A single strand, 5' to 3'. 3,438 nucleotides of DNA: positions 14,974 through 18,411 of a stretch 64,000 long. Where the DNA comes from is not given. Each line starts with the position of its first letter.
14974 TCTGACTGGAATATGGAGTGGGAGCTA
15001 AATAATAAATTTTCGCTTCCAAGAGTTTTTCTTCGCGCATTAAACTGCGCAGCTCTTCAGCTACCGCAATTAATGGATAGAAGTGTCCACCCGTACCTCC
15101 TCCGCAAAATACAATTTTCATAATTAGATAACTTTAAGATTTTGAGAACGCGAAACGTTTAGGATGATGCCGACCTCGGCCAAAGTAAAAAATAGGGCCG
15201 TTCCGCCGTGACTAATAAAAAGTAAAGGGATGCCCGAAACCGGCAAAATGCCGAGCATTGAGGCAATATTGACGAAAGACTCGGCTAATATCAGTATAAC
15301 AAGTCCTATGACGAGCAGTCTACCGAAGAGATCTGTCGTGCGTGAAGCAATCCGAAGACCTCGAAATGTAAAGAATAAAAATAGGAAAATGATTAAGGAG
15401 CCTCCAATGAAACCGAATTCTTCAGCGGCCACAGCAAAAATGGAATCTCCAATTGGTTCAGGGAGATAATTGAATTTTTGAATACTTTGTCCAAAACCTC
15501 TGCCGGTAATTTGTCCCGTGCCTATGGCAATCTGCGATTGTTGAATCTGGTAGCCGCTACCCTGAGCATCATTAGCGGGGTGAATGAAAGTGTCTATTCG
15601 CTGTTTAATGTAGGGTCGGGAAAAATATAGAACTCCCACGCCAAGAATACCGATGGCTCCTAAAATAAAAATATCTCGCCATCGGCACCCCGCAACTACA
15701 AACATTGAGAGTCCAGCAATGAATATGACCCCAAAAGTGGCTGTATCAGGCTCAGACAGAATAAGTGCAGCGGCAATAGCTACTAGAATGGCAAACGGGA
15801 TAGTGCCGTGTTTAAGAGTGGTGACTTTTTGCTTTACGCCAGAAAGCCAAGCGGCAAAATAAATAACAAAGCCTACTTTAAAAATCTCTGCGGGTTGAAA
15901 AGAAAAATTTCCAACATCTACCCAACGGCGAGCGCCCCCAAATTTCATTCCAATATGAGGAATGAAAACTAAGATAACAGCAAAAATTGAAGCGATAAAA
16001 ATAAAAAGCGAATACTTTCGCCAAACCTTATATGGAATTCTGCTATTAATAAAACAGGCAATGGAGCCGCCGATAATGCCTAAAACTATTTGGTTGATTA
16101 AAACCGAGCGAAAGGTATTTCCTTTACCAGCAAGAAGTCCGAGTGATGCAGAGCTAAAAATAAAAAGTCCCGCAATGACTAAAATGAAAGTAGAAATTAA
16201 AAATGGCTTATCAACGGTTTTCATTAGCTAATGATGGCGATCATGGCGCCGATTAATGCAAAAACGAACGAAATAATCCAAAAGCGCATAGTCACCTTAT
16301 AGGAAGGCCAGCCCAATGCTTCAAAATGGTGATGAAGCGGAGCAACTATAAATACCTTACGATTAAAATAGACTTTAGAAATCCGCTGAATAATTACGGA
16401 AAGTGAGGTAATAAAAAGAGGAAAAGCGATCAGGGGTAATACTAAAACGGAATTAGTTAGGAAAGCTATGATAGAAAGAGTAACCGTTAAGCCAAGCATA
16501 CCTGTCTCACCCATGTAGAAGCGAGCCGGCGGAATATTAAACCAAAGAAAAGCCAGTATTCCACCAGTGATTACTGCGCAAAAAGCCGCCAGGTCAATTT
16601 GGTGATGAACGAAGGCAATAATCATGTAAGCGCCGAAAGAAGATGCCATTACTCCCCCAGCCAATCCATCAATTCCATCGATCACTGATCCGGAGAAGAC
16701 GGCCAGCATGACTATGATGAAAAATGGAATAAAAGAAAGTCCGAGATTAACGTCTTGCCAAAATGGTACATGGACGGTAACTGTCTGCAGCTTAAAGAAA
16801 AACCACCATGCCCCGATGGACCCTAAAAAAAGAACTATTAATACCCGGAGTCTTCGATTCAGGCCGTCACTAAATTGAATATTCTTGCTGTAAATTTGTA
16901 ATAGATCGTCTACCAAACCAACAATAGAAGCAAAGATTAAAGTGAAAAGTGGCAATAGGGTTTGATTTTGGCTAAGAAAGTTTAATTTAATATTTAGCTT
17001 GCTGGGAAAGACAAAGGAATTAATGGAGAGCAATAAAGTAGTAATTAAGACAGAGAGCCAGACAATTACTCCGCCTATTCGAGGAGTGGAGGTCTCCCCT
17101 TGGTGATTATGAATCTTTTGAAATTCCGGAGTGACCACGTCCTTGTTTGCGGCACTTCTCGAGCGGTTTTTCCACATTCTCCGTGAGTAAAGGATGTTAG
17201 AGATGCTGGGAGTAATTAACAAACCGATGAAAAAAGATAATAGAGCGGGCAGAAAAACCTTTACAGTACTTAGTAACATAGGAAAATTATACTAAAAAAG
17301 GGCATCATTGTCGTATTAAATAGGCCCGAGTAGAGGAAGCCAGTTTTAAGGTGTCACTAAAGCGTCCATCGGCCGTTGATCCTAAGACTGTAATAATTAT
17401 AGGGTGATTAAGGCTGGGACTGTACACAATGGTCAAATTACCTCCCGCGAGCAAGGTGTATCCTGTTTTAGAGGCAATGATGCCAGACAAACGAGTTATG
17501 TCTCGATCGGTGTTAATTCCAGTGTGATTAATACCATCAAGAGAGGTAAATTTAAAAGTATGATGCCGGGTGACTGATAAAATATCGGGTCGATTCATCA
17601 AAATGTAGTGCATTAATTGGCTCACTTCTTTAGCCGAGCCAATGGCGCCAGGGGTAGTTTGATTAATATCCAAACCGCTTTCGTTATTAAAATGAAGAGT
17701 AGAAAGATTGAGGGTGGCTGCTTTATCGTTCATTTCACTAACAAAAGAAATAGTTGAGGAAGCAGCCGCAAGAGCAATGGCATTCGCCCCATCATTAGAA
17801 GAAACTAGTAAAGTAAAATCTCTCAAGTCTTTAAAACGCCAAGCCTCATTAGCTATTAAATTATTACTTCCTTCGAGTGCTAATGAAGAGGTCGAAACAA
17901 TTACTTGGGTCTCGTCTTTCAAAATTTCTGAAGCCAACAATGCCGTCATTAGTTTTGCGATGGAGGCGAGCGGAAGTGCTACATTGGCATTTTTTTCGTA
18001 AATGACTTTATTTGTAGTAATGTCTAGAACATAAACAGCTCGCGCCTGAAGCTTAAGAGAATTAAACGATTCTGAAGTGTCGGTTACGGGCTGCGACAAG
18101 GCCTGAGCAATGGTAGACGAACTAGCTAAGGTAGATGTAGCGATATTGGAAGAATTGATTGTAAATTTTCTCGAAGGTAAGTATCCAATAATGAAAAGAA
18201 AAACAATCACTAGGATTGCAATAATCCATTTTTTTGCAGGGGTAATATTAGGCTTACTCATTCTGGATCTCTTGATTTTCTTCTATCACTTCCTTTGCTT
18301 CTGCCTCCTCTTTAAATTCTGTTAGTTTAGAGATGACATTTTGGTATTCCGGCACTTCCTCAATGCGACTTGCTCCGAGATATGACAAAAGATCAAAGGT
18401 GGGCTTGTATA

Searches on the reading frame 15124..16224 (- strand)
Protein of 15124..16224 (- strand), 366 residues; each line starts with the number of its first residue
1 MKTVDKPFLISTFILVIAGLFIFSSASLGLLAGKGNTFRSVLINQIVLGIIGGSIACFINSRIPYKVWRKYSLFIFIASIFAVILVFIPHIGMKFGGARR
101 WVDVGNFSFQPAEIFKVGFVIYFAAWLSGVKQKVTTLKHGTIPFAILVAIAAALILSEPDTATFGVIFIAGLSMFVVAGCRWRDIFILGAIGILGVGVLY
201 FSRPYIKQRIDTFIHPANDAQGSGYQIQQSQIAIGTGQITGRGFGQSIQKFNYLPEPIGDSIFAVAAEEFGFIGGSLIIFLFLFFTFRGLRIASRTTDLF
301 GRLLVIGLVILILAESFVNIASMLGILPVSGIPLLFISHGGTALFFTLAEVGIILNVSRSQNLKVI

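Call 71: search_protein_families(library=pfam, proteins=[window:15124-16224:-], max_evalue=0.00001)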
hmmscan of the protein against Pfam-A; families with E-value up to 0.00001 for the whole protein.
window:15124-16224:- (366 aa): 1 family
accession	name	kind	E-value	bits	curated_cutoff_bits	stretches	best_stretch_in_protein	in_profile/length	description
PF01098.24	FTSW_RODA_SPOVE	-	3.2e-93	313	26.4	1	10-361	6-354/356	Cell cycle protein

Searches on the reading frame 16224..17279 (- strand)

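Call 71: search_protein_families(library=pfam, proteins=[window:16224-17279:-], max_evalue=0.00001)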
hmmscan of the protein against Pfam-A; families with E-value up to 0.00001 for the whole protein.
window:16224-17279:- (351 aa): 1 family
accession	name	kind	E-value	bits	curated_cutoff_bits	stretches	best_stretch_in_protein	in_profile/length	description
PF00953.26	Glycos_transf_4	-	1.7e-20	74.1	27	1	110-273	4-157/160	Glycosyl transferase family 4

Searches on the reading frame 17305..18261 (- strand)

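Call 71: search_protein_families(library=pfam, proteins=[window:17305-18261:-], max_evalue=0.00001)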
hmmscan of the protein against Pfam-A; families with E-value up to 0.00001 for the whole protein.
window:17305-18261:- (318 aa): 1 family
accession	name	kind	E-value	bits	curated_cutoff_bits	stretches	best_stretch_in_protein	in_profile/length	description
PF00768.25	Peptidase_S11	-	2.4e-32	112.7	27.6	1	69-295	8-237/239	D-alanyl-D-alanine carboxypeptidase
